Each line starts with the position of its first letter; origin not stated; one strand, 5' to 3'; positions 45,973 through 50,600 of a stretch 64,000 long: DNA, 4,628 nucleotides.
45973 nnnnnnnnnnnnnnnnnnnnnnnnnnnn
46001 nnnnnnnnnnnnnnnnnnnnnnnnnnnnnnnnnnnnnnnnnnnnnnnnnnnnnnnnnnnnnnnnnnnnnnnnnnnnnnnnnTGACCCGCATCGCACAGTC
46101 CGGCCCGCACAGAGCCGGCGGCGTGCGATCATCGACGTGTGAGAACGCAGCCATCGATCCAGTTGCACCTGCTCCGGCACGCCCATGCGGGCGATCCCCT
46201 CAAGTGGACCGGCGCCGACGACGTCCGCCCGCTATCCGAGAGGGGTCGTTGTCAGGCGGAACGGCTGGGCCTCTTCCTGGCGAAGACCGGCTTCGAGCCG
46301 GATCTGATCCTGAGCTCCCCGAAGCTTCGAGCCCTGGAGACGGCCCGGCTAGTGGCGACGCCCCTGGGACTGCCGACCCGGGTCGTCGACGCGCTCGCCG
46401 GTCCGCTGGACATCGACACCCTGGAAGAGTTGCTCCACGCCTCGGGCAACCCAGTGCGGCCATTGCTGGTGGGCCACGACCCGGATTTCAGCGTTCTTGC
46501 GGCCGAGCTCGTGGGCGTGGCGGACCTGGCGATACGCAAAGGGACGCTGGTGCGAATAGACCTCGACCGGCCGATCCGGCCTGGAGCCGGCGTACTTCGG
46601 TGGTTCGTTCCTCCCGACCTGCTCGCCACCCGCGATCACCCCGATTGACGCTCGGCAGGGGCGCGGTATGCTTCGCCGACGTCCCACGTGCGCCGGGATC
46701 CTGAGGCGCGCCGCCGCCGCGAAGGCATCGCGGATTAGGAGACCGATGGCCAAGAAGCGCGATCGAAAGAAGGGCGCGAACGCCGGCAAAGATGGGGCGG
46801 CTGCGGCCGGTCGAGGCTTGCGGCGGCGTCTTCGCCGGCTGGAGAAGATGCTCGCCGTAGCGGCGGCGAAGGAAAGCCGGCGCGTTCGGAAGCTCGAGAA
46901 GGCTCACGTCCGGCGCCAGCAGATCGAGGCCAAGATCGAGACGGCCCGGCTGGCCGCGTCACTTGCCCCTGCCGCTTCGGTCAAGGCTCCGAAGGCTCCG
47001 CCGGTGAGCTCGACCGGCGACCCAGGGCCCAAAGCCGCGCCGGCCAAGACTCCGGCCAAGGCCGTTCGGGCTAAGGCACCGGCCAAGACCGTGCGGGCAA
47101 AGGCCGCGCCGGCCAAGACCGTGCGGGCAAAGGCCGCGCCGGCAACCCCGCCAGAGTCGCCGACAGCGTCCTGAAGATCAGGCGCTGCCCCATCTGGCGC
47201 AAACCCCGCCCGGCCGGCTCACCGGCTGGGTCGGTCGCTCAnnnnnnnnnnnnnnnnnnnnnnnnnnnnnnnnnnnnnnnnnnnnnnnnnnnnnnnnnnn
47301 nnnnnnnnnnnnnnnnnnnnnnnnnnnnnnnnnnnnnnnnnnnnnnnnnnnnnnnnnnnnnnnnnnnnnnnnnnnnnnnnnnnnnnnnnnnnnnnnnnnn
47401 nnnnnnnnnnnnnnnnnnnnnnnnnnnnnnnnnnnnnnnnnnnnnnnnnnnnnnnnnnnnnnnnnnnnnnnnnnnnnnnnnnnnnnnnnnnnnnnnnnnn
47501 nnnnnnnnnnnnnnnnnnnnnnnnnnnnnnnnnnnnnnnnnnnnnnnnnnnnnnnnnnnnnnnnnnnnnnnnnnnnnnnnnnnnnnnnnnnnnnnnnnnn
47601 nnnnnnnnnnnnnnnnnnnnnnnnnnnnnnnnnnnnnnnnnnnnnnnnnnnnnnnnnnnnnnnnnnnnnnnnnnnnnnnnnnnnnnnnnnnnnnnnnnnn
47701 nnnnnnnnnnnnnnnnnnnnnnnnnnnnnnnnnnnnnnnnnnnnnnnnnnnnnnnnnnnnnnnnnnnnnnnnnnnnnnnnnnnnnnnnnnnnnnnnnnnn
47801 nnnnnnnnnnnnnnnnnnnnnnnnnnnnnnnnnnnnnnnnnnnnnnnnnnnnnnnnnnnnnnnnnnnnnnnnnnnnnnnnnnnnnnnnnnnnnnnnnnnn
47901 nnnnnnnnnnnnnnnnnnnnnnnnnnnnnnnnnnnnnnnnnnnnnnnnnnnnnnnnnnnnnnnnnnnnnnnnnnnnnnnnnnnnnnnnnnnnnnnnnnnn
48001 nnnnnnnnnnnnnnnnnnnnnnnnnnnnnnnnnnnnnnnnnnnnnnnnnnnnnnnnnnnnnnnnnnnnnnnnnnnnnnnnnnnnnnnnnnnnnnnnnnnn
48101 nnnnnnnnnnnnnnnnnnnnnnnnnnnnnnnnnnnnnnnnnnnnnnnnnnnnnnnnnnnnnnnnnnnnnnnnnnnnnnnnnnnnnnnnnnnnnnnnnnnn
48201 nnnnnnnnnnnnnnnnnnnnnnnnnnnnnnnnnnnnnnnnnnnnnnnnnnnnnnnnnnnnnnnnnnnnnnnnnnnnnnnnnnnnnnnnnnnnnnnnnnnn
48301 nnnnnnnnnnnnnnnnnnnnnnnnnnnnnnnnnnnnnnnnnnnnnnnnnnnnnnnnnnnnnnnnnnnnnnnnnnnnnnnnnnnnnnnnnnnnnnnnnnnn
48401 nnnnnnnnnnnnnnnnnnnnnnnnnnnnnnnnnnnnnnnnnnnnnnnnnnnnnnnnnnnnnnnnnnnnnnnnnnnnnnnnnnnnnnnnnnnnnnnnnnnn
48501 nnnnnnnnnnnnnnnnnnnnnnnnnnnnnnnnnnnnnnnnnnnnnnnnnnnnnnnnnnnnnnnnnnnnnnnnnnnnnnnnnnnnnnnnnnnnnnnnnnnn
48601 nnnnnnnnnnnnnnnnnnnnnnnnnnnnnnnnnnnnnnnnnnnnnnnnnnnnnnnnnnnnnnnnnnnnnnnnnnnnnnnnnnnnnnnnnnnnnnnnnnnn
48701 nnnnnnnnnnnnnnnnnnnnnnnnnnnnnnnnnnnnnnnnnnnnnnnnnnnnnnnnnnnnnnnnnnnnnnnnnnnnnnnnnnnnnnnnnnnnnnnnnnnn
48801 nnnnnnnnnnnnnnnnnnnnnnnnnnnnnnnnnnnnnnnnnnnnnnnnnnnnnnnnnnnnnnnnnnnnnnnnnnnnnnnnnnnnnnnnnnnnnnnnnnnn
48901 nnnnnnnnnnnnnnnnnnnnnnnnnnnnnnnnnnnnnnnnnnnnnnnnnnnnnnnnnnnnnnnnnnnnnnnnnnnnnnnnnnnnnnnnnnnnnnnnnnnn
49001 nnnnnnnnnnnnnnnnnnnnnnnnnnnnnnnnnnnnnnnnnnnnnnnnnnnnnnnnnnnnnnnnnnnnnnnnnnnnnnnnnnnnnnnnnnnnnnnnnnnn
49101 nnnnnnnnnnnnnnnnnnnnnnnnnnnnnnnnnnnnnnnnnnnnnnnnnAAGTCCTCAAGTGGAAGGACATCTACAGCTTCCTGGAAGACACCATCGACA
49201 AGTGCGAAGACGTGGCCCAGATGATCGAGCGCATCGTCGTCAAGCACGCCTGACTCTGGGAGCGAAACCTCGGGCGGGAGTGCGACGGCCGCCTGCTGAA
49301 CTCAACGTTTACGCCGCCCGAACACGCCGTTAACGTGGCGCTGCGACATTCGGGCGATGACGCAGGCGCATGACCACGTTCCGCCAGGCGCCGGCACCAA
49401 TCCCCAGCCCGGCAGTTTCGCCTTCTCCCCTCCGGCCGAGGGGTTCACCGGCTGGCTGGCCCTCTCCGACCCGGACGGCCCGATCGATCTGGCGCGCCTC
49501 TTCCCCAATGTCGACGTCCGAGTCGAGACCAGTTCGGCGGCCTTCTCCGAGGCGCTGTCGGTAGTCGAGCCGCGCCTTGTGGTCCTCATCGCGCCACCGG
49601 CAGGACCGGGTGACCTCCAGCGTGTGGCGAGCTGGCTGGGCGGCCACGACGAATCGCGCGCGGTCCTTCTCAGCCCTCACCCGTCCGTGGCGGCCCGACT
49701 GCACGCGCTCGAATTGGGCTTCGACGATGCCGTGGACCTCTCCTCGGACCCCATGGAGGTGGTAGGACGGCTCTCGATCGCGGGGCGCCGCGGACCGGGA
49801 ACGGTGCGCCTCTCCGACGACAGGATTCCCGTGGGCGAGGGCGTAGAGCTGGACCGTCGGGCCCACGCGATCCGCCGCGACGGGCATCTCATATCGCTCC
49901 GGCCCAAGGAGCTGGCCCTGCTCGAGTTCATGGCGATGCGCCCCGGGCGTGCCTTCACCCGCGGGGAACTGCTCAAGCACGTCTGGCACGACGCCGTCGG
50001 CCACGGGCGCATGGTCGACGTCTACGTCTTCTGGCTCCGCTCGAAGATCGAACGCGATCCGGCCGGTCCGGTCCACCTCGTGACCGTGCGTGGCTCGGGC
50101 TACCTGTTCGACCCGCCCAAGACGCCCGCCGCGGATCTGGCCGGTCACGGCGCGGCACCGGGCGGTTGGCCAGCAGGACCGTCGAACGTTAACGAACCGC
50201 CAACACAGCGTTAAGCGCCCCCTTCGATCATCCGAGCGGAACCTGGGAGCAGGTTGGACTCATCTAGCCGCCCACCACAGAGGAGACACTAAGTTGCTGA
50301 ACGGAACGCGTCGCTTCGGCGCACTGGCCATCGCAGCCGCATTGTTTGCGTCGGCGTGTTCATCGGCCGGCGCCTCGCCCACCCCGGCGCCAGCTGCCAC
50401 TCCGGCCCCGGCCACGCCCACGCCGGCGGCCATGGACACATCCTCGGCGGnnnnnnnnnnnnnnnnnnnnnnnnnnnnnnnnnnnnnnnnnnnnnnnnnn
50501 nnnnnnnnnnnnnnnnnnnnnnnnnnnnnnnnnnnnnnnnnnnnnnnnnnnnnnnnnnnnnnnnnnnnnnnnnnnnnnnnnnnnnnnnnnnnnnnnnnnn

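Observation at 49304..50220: PHO-box-like 3x11-bp direct-repeat arrays flank a receiver-degenerate OmpR-type regulator directly upstream of pstSCAB-phoU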

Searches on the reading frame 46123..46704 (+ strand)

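Call 3: search_protein_families(library=pfam, proteins=[window:46123-46704:+], max_evalue=0.01)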
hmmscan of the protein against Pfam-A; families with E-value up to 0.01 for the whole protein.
window:46123-46704:+ (193 aa): 0 families

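Call 13: search_protein_families(library=pfam, proteins=[window:46139-46648:+], max_evalue=0.001)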
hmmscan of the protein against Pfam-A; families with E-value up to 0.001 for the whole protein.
window:46139-46648:+ (169 aa): 1 family
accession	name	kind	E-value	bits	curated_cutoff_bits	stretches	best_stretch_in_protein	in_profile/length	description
PF00300.27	His_Phos_1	-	5.9e-12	46.1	21.7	1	9-87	1-78/194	Histidine phosphatase superfamily (branch 1)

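Call 22: search_protein_families(library=ncbifam, proteins=[window:46139-46645:+], max_evalue=0.00001)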
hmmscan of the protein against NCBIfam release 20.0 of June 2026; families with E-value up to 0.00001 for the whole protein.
window:46139-46645:+ (169 aa): 4 families
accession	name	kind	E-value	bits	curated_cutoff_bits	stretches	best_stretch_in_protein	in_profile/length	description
TIGR00249.1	sixA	equivalog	9.6e-17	61.2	74.5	1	8-159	2-154/154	phosphohistidine phosphatase SixA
NF005567.0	PRK07238.1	equivalog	2e-07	30.7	326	1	7-86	178-257/378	bifunctional RNase H/acid phosphatase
NF052459.1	OxoGTPPhMutT1Mycb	equivalog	2.4e-06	26.9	475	1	10-79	136-203/292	8-oxo-(d)GTP phosphatase MutT1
NF038349.1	dPGM_arch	equivalog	4.3e-06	26.8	225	1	28-82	22-74/194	2,3-diphosphoglycerate-dependent phosphoglycerate mutase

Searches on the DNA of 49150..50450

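Call 64: search_rna_families(source=window, start=49150, end=50450, threshold=evalue, max_evalue=1)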
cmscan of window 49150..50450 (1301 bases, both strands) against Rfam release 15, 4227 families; matches with E-value up to 1: 0.
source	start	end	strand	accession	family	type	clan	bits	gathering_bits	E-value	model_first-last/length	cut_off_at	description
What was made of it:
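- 50238..50257 (+): Conserved element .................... at about +1 to +20 of the predicted pstS transcript. Function unknown. No Rfam match (call 64).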

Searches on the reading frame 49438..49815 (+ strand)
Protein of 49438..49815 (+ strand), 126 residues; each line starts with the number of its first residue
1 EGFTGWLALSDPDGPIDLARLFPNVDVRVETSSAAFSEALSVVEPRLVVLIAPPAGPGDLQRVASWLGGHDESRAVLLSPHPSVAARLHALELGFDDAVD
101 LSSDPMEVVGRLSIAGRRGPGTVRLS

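Call 39: search_protein_representatives(protein=window:49438-49815:+)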
Query: 126 residues. Proteins with E-value up to 0.001 (for the whole library): 61; up to 1e-10: 20; up to 1e-30: 3. The best 61 are listed.
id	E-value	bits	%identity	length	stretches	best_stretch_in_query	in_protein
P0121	2.0e-39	150.9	63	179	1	5-123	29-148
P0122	1.5e-38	148.1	72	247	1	16-121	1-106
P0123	3.9e-38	146.7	65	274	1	5-121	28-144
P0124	4.6e-30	120.6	74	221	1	33-122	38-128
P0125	3.4e-27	111.3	67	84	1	10-92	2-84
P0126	5.2e-26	107.5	65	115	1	2-85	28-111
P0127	1.4e-24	102.9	73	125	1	3-69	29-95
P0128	2.5e-21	92.4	47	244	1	6-121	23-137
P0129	7.6e-21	90.8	50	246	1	6-124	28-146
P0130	3.9e-20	88.5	49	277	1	5-101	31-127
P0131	8.5e-18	80.9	67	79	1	53-112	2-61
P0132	1.0e-17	80.7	43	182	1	4-121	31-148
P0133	5.2e-17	78.4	46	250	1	4-123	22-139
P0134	1.3e-15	73.9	46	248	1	7-91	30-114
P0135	2.5e-15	73.0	42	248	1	6-116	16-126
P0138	3.3e-12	62.9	40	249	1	4-118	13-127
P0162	9.5e-07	45.3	36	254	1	27-117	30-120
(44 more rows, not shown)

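Call 41: find_encoding_contigs(protein=P0162, flank=6000, max_places=3)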
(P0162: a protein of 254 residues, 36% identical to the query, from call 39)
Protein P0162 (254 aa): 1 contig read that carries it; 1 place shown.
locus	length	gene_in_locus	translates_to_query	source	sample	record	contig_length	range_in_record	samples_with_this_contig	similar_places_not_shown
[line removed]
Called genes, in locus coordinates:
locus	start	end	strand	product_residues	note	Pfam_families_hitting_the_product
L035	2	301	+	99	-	?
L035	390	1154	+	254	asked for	PF00486:Trans_reg_C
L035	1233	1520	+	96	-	?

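Call 42: find_encoding_contigs(protein=P0138, flank=6000, max_places=3)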
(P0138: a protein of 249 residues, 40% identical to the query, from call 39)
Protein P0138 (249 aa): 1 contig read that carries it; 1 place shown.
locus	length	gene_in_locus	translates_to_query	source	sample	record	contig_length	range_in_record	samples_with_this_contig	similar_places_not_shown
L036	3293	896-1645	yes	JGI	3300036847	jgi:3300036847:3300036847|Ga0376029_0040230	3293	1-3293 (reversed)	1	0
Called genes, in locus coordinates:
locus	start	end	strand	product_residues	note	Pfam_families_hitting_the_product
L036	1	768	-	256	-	?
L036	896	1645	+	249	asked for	PF00486:Trans_reg_C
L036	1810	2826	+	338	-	PF12849:PBP_like_2, PF12727:PBP_like (weak)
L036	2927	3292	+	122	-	?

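Call 51: find_encoding_contigs(protein=P0128, flank=5000, max_places=2)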
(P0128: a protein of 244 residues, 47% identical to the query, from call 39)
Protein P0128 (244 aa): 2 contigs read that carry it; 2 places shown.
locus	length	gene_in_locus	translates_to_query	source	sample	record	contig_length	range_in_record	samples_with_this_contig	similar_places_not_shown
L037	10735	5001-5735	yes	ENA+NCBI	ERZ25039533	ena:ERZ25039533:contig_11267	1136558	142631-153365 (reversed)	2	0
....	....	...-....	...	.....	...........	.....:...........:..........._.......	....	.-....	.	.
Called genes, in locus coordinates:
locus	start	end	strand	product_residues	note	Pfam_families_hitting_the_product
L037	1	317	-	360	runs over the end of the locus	PF17396:DUF1611_N, PF07755:DUF1611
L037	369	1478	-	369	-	PF01400:Astacin (faint), PF04151:PPC (faint)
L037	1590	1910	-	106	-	PF00581:Rhodanese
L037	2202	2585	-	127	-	PF02566:OsmC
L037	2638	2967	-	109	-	PF12840:HTH_20, PF01022:HTH_5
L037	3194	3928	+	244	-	PF00149:Metallophos, PF12850:Metallophos_2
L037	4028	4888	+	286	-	PF00376:MerR, PF13411:MerR_1, PF01451:LMWPc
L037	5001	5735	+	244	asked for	PF00486:Trans_reg_C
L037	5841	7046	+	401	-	PF12849:PBP_like_2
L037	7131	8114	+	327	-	PF00528:BPD_transp_1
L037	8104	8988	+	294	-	PF00528:BPD_transp_1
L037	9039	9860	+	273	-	PF20703:nSTAND1 (weak), PF00005:ABC_tran, PF02463:SMC_N, PF13304:AAA_21 (weak)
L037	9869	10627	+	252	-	PF01895:PhoU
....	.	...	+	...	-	?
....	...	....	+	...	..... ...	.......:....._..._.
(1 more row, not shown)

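Call 52: find_encoding_contigs(protein=P0135, flank=5000, max_places=2)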
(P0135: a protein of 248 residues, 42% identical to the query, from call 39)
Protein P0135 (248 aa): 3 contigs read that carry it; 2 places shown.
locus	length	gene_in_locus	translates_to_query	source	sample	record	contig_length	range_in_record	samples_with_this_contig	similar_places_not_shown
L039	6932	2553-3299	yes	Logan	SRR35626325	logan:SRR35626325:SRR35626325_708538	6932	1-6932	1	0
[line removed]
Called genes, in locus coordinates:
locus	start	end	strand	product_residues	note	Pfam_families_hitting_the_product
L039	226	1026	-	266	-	-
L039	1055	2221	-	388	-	PF16983:MFS_MOT1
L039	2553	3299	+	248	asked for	PF00486:Trans_reg_C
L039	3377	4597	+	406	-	PF12849:PBP_like_2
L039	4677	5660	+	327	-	PF00528:BPD_transp_1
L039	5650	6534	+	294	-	PF00528:BPD_transp_1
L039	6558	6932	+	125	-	?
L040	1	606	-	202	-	?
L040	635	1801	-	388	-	PF16983:MFS_MOT1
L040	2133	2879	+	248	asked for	PF00486:Trans_reg_C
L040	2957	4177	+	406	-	PF12849:PBP_like_2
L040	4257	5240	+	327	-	PF00528:BPD_transp_1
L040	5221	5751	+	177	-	?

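Call 53: find_encoding_contigs(protein=P0129, flank=5000, max_places=2)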
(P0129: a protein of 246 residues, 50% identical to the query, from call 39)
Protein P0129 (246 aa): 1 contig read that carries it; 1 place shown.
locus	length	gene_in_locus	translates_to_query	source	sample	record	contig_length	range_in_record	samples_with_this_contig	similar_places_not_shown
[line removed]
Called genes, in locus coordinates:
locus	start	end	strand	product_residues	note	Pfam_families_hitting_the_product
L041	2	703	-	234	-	?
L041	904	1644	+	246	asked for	PF00486:Trans_reg_C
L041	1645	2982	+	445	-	PF12849:PBP_like_2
